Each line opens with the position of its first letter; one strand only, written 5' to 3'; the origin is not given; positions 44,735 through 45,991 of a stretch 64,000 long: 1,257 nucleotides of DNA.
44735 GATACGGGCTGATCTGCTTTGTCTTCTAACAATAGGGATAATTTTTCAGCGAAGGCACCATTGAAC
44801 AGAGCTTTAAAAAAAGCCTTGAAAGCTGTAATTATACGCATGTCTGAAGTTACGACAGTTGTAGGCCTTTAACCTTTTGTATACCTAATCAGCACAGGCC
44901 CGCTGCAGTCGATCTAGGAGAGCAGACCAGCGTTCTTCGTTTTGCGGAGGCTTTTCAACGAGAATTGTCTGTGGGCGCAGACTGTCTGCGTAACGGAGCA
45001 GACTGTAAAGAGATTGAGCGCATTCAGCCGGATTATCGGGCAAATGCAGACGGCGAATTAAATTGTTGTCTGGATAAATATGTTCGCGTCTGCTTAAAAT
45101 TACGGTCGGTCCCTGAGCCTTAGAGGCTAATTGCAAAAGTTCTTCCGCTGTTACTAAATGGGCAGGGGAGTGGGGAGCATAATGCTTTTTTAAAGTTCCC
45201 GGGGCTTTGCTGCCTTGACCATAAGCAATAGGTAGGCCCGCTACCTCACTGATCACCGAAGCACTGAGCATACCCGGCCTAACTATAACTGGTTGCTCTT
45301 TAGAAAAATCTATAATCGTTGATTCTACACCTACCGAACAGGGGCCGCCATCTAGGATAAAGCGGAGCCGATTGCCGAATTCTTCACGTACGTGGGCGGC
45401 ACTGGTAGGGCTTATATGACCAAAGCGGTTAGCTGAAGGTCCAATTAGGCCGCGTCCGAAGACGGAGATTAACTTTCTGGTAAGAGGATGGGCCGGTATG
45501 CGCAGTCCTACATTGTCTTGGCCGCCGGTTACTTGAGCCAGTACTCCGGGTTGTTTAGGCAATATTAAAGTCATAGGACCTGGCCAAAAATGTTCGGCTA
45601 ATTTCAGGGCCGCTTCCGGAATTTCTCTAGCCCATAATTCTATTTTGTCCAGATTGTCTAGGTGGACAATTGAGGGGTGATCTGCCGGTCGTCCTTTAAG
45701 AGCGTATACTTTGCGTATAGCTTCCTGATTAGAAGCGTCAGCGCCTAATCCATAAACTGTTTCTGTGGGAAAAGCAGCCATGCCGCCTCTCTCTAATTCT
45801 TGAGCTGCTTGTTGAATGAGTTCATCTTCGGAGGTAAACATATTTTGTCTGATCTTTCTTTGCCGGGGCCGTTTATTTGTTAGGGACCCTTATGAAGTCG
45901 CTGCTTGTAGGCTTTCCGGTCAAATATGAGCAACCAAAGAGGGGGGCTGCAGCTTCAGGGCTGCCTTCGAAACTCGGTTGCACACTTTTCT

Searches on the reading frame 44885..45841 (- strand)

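Call 25: search_protein_families(library=pfam, proteins=[window:44885-45841:-], max_evalue=0.001)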
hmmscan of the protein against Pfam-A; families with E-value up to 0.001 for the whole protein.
window:44885-45841:- (318 aa): 2 families
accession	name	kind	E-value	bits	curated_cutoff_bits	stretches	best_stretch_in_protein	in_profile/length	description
PF01300.24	Sua5_yciO_yrdC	-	1.3e-59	201.1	25.1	1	16-190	3-178/178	Telomere recombination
PF03481.19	Sua5_C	-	2.5e-19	70.6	22.9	1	208-317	22-136/136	Threonylcarbamoyl-AMP synthase, C-terminal domain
